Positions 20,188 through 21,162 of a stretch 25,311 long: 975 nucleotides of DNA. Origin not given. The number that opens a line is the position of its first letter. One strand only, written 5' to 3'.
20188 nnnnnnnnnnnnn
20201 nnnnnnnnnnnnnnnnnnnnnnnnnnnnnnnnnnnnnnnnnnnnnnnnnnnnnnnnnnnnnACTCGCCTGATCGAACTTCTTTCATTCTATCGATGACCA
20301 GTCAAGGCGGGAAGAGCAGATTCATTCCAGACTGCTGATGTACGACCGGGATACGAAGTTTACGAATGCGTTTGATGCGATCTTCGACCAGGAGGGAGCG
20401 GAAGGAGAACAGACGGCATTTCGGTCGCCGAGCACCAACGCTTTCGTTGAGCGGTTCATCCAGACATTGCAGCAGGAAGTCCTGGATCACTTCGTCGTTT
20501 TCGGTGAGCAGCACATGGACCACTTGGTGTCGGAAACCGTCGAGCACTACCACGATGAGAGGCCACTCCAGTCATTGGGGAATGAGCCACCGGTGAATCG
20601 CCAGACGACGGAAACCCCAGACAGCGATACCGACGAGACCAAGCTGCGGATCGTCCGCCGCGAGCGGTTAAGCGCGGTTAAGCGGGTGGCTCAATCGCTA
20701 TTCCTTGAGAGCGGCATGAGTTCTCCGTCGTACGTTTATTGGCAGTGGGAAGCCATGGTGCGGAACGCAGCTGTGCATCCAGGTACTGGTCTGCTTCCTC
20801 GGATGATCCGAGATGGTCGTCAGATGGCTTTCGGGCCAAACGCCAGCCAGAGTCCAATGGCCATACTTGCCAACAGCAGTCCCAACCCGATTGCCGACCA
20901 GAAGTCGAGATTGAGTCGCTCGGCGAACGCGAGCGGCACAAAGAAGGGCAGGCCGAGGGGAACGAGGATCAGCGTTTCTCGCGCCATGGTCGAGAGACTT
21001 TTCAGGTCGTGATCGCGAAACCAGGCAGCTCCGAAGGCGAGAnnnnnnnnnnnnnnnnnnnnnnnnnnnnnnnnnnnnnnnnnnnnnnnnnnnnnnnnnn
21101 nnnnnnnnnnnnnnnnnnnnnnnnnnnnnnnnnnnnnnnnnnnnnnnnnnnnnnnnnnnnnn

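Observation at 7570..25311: Roughly 18 kb single-strand metal-resistance supercluster with two HME-RND pumps, a CopA ATPase and many periplasmic metal-binding lipoproteins but no outer-membrane factor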

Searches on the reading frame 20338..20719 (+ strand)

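Call 78: search_protein_families(library=ncbifam, proteins=[window:20338-20719:+], max_evalue=0.00001)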
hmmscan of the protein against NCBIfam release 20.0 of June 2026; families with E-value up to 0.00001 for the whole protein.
window:20338-20719:+ (127 aa): 2 families
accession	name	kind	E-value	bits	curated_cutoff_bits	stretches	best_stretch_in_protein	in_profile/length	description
NF033577.2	transpos_IS481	equivalog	1.2e-15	57.8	224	1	2-88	194-283/284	IS481 family transposase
NF033516.0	transpos_IS3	equivalog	2.7e-08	33.5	160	1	10-87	290-367/369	IS3 family transposase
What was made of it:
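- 20338..20719 (+): Truncated IS481-family transposase (last ~90 residues), marking the island edge. NF033577 IS481, profile positions 194-283 of 284 (call 78).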

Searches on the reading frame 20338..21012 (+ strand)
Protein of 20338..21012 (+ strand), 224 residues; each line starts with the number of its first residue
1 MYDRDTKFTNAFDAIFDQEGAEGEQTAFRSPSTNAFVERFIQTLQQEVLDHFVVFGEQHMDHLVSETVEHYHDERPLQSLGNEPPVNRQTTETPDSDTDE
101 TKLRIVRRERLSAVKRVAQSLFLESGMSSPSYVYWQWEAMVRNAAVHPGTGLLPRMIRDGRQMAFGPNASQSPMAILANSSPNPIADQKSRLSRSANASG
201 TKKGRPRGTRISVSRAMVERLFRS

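Call 5: search_protein_families(library=pfam, proteins=[window:20338-21012:+], max_evalue=0.01)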
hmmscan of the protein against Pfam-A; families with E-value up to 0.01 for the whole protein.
window:20338-21012:+ (224 aa): 1 family
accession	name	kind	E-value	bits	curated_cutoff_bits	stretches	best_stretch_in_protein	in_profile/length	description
PF13683.12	rve_3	-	2.1e-10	40.6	26.5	1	26-85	8-67/67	Integrase core domain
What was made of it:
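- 20338..20719 (+): PF13683 rve_3 at 2.1e-10 (call 5).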
